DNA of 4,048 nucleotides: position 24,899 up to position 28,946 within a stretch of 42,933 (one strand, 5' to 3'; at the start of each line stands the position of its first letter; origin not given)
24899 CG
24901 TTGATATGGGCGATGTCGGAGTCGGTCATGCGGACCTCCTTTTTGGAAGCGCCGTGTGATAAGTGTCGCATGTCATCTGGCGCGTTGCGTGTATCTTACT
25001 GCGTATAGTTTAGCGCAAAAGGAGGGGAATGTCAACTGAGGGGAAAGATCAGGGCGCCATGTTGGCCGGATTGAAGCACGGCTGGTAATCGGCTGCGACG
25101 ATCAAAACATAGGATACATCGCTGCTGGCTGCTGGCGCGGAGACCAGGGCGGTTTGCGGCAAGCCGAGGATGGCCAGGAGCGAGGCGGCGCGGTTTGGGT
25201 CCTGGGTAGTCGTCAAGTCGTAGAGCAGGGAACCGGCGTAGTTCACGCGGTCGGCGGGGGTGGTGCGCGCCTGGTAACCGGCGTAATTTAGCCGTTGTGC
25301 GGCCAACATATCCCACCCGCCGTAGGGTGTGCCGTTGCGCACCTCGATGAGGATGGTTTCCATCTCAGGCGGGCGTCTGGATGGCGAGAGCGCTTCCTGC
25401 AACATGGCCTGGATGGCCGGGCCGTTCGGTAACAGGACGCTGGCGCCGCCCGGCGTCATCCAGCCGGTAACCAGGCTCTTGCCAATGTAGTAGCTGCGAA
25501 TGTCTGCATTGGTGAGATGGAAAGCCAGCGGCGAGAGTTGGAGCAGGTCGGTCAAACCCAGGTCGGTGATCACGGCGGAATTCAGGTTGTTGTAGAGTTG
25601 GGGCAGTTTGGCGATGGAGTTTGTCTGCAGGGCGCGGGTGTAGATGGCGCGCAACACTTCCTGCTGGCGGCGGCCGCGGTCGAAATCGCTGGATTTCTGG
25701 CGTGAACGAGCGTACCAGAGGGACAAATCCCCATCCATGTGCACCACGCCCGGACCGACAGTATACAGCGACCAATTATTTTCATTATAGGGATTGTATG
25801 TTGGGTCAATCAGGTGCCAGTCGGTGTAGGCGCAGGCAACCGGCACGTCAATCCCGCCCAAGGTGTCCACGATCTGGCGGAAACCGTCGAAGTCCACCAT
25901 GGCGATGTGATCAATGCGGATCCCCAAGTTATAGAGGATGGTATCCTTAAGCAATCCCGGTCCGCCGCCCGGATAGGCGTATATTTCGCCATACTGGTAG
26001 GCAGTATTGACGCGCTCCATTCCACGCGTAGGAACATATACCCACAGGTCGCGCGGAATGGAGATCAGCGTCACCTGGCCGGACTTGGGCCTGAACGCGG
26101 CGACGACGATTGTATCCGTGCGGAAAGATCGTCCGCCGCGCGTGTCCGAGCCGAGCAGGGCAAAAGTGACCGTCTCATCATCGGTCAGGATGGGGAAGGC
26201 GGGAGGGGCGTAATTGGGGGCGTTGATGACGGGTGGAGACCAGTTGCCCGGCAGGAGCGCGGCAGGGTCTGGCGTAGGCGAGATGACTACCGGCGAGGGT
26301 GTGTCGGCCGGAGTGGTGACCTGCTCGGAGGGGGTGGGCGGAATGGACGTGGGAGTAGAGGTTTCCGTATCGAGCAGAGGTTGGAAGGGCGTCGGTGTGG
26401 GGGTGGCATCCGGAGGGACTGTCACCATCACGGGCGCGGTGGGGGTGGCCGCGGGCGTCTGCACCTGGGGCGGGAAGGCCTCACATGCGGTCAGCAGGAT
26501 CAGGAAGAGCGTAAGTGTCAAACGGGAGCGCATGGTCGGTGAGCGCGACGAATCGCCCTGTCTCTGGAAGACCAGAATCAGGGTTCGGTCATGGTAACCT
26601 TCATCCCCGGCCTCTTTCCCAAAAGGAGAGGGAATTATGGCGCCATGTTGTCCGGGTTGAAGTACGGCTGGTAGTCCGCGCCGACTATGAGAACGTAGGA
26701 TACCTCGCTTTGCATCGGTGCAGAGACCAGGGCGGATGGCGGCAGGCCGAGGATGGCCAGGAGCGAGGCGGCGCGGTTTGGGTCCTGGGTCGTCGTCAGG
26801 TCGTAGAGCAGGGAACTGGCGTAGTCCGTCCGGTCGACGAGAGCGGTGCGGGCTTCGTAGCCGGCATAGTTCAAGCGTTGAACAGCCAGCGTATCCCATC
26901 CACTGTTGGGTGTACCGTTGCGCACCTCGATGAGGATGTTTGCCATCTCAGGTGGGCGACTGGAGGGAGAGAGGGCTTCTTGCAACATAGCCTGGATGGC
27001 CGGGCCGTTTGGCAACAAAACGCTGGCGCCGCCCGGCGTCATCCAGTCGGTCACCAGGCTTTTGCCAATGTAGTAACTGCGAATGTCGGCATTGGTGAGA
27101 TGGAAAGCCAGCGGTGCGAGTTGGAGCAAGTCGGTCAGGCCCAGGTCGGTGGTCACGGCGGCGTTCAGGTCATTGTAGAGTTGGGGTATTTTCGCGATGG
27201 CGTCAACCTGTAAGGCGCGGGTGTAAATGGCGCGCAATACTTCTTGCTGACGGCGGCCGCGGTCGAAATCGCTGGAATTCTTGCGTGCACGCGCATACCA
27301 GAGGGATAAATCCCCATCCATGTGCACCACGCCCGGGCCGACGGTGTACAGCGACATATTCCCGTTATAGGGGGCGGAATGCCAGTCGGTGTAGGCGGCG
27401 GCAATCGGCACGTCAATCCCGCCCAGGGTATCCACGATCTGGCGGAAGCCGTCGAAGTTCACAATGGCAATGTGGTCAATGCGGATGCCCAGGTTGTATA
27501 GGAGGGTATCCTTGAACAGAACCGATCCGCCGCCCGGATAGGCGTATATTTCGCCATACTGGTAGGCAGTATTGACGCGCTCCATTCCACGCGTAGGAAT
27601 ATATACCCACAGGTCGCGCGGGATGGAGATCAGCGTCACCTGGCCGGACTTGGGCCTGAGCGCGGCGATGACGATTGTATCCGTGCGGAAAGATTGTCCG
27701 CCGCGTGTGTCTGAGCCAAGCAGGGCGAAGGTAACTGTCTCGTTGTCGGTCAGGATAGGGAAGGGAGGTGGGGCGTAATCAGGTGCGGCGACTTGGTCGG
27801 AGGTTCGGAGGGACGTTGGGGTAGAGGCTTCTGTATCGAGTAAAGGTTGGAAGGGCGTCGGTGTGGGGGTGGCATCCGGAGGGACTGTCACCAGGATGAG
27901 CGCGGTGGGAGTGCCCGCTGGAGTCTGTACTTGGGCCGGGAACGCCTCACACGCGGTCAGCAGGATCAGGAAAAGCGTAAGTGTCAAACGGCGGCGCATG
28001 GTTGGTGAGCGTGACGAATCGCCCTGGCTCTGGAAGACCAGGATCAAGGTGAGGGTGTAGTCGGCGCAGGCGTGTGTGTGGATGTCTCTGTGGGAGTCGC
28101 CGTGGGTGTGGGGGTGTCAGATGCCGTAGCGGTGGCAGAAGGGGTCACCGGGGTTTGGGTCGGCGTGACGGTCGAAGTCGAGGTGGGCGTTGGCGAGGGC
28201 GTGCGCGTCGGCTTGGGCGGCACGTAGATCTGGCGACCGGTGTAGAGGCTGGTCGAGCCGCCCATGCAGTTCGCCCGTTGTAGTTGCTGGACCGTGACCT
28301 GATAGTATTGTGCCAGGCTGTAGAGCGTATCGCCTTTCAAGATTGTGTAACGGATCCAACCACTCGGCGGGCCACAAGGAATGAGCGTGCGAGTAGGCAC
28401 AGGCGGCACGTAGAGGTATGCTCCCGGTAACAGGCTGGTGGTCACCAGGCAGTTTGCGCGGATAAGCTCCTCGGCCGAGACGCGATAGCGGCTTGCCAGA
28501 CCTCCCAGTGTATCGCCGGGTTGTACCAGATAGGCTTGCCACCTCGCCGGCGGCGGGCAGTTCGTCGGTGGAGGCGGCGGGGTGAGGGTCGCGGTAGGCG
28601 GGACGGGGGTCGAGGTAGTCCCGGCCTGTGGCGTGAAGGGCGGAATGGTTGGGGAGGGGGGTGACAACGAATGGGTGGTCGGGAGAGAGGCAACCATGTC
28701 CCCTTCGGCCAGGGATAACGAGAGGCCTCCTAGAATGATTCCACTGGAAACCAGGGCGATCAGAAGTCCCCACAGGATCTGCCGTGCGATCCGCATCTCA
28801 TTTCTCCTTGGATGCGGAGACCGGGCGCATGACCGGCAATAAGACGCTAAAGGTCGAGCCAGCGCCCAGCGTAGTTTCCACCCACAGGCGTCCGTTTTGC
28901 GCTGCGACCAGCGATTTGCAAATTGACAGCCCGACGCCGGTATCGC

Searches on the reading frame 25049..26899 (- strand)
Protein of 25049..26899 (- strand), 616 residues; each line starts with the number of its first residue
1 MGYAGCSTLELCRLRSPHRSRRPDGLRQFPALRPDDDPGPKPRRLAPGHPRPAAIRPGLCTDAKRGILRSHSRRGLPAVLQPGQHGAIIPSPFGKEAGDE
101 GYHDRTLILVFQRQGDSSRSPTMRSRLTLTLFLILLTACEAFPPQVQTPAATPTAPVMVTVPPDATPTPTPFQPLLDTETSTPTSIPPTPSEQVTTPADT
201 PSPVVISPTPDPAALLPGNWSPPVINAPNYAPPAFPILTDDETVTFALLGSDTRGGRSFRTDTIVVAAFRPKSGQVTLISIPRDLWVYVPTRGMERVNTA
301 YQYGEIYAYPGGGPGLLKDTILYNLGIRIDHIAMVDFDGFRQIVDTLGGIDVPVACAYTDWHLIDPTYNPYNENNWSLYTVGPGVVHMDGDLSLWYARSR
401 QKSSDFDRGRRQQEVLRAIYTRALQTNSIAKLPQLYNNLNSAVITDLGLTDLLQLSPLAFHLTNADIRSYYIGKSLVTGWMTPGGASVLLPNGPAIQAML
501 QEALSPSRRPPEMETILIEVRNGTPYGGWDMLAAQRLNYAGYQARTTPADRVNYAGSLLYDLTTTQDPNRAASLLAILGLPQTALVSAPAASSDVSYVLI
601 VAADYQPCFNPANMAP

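Call 32: search_protein_families(library=pfam, proteins=[window:25049-26899:-], max_evalue=0.00001)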
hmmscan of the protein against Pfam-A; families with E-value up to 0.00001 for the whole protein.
window:25049-26899:- (616 aa): 1 family
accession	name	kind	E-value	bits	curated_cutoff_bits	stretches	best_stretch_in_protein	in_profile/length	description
PF03816.19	LytR_cpsA_psr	-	3.6e-33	115.3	24.6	1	260-423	1-148/150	LytR_cpsA_psr family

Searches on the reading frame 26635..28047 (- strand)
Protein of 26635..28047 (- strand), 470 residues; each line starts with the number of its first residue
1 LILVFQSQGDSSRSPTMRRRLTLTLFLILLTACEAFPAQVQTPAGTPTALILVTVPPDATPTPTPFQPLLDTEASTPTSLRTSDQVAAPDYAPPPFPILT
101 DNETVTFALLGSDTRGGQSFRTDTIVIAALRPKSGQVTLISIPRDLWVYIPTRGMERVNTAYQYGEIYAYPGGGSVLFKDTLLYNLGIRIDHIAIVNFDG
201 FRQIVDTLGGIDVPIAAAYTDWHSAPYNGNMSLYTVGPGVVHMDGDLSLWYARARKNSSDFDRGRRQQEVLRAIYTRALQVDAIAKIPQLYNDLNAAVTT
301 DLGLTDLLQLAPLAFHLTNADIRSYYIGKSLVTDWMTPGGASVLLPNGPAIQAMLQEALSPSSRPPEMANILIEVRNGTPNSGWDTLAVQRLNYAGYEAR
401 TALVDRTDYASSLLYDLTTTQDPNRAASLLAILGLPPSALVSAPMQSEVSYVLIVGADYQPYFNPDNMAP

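Call 32: search_protein_families(library=pfam, proteins=[window:26635-28047:-], max_evalue=0.00001)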
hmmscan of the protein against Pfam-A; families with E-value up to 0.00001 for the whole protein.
window:26635-28047:- (470 aa): 1 family
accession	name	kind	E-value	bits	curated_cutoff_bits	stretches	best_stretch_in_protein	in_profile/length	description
PF03816.19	LytR_cpsA_psr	-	1.7e-33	116.3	24.6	1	121-278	1-148/150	LytR_cpsA_psr family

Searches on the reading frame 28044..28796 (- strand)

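Call 32: search_protein_families(library=pfam, proteins=[window:28044-28796:-], max_evalue=0.00001)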
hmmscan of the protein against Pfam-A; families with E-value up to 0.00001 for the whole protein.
window:28044-28796:- (250 aa): 2 families
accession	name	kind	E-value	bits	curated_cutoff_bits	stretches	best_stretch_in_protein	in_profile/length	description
PF01476.26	LysM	-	4e-22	78.3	20.9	2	150-193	1-43/43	LysM domain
PF23473.1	LysM3_LYK4_5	-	1.4e-08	35.1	29.3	0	88-131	4-47/48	LYK4/5 LysM3 domain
